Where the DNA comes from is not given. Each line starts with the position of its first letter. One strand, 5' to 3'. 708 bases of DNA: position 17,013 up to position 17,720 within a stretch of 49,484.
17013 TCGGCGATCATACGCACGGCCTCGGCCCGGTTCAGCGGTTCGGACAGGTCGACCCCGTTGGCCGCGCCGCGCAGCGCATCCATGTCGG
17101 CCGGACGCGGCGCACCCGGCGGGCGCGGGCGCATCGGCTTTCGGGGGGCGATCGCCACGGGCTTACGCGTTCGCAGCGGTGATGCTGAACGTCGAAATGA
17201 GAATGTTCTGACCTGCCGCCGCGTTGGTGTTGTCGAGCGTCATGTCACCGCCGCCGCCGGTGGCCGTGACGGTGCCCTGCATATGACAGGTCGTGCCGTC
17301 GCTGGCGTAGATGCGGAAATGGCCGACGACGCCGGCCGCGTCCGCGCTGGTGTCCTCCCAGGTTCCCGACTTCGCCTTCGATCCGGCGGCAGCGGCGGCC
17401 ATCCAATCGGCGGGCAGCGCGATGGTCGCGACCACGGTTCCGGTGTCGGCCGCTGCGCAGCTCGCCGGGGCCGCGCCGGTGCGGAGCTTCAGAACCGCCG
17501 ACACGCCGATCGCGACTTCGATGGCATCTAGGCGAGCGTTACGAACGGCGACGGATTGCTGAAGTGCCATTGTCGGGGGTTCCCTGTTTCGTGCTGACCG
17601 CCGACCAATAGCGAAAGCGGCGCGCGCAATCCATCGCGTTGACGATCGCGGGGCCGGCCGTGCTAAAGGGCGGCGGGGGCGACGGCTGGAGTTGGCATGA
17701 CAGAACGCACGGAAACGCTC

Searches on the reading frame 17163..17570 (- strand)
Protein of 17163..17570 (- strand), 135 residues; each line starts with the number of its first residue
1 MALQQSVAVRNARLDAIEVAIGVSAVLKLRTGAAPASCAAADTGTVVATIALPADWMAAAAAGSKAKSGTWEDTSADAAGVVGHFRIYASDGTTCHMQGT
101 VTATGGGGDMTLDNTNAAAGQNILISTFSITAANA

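Call 9: search_protein_families(library=phrogs, proteins=[window:17163-17570:-], max_evalue=0.001)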
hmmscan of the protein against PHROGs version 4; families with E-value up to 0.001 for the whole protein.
window:17163-17570:- (135 aa): 1 family
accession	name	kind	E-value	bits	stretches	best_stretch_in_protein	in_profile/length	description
phrog_3758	-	head and packaging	4.5e-30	105.4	1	1-133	1-138/140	virion structural protein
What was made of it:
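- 17163..17570 (-): Linked partner gene: 135-aa garland-family protein (phrog_3758), first gene of the cassette. phrog_3758 E=4.5e-30 (call 9).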

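Call 10: search_protein_families(library=pfam, proteins=[window:17163-17570:-], max_evalue=0.001)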
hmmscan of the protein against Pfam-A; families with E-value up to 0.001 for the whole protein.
window:17163-17570:- (135 aa): 0 families

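Call 51: search_dna_similar(query=window:17163-17570:-, collection=phages, mode=protein, max_evalue=0.00001, max_rows=25)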
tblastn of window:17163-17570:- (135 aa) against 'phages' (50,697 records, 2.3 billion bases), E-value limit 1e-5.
Records with a match: 7; places in all: 7; records where one place covers at least 80% of the query: 5.
Best place of each record, by identity: 60-80% 3; <60% 4.
By first word of the organism name: Microcystis 3; Caulobacter 2; Pseudanabaena 1; Caudoviricetes 1.
By host as written in the record: Caulobacter crescentus 2; Pseudanabaena sp. 1; Microcystis aeruginosa 1; Microcystis elabens 1; Microcystis wesenbergii 1; - 1.
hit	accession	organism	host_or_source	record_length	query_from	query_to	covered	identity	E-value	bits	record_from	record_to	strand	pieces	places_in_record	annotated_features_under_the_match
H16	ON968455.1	Pseudanabaena phage Pan4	Pseudanabaena sp.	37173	1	135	100%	60.7%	6e-35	132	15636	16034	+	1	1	hypothetical protein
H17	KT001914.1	Caulobacter phage Seuss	Caulobacter crescentus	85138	1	135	100%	55.1%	4e-27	110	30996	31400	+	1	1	hypothetical protein | ribosome_binding_site (x2)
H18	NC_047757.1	Caulobacter phage Seuss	Caulobacter crescentus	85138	1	135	100%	55.1%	4e-27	110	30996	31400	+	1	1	virion structural protein | ribosome_binding_site (x2)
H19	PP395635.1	Microcystis phage Mae-JY02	Microcystis aeruginosa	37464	1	102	76%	68.6%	2e-30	119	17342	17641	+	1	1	hypothetical protein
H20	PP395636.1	Microcystis phage Mel-JY03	Microcystis elabens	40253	1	102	76%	68.6%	2e-30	119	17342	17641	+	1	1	hypothetical protein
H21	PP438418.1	Microcystis phage Mwe-JY26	Microcystis wesenbergii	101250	3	135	99%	45.9%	1e-27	111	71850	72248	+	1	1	hypothetical protein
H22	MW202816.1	Caudoviricetes sp.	Manatee Spring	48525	3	135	99%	34.6%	3e-8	56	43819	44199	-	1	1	hypothetical protein | orf omegA-bindinG-regulatory protein compleX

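Call 53: get_annotated_region(hit=H18, flank=7000)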
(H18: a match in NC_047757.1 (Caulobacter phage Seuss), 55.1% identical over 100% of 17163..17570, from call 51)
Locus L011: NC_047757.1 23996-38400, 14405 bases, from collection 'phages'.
description: Caulobacter phage Seuss, complete genome.
organism: Caulobacter phage Seuss (NCBI taxid 1675601)
taxonomy: Viruses; Duplodnaviria; Heunggongvirae; Uroviricota; Caudoviricetes; Seussvirus; Seussvirus seuss
host: Caulobacter crescentus; source: -; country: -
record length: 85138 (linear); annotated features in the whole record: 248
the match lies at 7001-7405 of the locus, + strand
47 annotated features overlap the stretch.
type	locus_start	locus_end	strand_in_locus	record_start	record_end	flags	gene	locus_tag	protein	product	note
CDS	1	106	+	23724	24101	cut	-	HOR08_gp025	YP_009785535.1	tail assembly protein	-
regulatory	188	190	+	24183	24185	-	-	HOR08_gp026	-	ribosome_binding_site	-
CDS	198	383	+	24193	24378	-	-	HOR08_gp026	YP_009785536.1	hypothetical protein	-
regulatory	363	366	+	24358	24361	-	-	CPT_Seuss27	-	ribosome_binding_site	-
CDS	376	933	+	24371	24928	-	-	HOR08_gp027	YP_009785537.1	tail assembly protein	-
regulatory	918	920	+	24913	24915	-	-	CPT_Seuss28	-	ribosome_binding_site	-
CDS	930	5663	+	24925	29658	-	-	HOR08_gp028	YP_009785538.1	central tail fiber J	-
regulatory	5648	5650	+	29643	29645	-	-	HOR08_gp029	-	ribosome_binding_site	-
CDS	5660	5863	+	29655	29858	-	-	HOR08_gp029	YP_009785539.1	hypothetical protein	-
regulatory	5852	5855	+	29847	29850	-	-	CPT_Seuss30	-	ribosome_binding_site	-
CDS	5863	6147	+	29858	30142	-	-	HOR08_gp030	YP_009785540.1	hypothetical protein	-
regulatory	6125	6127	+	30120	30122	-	-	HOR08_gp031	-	ribosome_binding_site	-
CDS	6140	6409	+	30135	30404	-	-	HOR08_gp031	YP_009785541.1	hypothetical protein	-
regulatory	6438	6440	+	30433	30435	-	-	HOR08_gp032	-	ribosome_binding_site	-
CDS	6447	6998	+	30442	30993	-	-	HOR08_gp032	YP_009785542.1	hypothetical protein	-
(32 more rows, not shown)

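Call 54: get_annotated_region(hit=H16, flank=7000)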
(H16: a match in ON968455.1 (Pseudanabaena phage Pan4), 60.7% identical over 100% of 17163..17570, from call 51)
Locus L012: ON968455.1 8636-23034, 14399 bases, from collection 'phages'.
description: Pseudanabaena phage Pan4, complete genome.
organism: Pseudanabaena phage Pan4 (NCBI taxid 2981587)
taxonomy: Viruses; Duplodnaviria; Heunggongvirae; Uroviricota; Caudoviricetes
host: Pseudanabaena sp.; source: water samples from the Lake Chaohu; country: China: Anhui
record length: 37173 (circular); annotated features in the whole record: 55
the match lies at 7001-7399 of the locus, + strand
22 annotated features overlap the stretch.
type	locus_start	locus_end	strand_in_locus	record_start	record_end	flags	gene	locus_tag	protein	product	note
CDS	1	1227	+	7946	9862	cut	-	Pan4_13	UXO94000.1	hypothetical protein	-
CDS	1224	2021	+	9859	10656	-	-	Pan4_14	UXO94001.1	hypothetical protein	-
CDS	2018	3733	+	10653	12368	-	-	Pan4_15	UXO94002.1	putative tail protein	Tail protein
CDS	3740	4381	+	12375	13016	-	-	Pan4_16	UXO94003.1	hypothetical protein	-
CDS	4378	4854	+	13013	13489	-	-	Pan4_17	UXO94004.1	hypothetical protein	-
CDS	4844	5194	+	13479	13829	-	-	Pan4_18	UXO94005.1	hypothetical protein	-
CDS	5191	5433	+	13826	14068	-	-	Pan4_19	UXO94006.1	hypothetical protein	-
CDS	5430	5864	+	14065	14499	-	-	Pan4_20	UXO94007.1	hypothetical protein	-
CDS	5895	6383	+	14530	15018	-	-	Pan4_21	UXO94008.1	M15 family metallopeptidase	Metallopeptidase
CDS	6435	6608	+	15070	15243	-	-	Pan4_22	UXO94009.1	hypothetical protein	-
CDS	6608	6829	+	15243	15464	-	-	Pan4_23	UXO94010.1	hypothetical protein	-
CDS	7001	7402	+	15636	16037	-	-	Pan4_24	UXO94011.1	hypothetical protein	-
CDS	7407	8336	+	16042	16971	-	-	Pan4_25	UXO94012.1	hypothetical protein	-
CDS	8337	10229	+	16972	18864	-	-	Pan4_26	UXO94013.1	hypothetical protein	-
CDS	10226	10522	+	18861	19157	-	-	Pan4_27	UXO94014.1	hypothetical protein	-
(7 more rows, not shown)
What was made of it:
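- In Seuss and Pan4 the partner-led cassette lies next to tail or lysis genes (calls 53, 54).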

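Call 89: search_solved_structures(query=window:17163-17570:-, max_evalue=5)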
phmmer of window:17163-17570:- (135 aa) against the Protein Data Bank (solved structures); distinct sequences matched with E-value up to 5: 1.
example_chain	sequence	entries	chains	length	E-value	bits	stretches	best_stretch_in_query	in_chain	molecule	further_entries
7epn_A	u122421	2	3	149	1.3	12.8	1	38-94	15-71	SnoaL-like domain-containing protein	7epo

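Call 94: find_homologous_proteins(query=window:17163-17570:-, max_evalue=0.00001)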
Query window:17163-17570:- (135 aa): 8000 proteins with E <= 0.00001 among 8000 candidates; the best 120 are listed.
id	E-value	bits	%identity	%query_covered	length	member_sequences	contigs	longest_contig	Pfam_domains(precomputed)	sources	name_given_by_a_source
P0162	2.0e-75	269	100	100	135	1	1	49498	-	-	-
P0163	7.6e-64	231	82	100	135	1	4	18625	-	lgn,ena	-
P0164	8.4e-63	228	80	100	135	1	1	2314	-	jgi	-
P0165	1.8e-62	227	78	100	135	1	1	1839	-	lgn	-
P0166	1.9e-62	227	81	100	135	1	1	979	-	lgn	-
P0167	2.5e-62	226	79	100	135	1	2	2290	-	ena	-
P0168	4.4e-62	226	79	100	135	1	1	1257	-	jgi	-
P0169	4.9e-62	226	81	100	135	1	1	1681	-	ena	-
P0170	5.6e-62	225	79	100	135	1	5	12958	-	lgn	-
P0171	5.7e-62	225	79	100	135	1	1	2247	-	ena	-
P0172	2.0e-61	224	79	100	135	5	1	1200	-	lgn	-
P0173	8.6e-61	222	80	100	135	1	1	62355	-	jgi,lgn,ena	jgi:hypothetical protein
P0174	8.7e-61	222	78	100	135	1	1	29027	-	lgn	-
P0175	1.5e-60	221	76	100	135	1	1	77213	-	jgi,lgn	jgi:hypothetical protein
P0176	5.6e-60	219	81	100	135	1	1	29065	-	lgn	-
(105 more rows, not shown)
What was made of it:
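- The partner is strongly conserved and very abundant: 8000 of 8000 scored candidates pass E<=1e-5, and the top clusters are 72-82% identical (call 94).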

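Call 95: search_protein_families(library=ncbifam, proteins=[window:17163-17570:-], max_evalue=0.01)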
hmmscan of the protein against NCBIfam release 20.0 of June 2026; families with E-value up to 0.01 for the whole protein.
window:17163-17570:- (135 aa): 0 families

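Call 105: search_solved_structures(query=A9, max_evalue=1, show_alignments=2)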
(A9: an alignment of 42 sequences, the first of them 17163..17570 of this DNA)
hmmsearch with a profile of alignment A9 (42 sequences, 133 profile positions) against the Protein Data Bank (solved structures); distinct sequences matched with E-value up to 1: 3.
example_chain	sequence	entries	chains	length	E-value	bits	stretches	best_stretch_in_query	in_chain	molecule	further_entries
44nx_B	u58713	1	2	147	3.4e-16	62.7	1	1-130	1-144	Structural protein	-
9rkv_A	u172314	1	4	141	4.1e-07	33.3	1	21-126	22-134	Structural protein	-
7nhn_0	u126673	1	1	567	0.8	12.9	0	20-72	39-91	Lmo0919 protein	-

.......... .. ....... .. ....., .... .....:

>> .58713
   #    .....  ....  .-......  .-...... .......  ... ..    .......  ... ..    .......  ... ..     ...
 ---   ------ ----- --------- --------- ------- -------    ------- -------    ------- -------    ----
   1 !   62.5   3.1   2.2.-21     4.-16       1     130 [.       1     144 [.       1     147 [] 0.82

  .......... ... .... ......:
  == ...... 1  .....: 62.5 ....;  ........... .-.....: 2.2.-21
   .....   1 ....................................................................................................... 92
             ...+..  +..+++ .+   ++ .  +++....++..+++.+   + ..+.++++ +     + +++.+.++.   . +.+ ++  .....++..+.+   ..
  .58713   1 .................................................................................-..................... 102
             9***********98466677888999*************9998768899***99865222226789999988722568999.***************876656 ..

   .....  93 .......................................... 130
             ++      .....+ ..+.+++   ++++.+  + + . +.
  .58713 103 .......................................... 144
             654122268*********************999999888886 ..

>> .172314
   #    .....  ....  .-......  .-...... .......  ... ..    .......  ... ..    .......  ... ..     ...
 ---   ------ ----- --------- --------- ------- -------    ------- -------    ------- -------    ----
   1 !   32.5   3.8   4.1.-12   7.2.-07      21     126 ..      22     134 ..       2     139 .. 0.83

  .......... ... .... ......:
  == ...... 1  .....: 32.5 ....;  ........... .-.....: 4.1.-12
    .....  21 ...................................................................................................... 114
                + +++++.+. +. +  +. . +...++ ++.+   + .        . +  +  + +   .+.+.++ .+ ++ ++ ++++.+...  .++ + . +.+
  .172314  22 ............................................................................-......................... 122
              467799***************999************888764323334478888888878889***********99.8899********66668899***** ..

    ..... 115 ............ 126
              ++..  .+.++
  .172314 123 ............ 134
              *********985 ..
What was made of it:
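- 17163..17570 (-): Family profile hits PDB 9rkv_A and 44nx_B (call 105).
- On Garland / T4 gp8-like tail-fibre-network connector (for the 135-aa partner): Profile A9 against 9rkv_A E=4e-7 and 44nx_B E=3.4e-16 (call 105).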
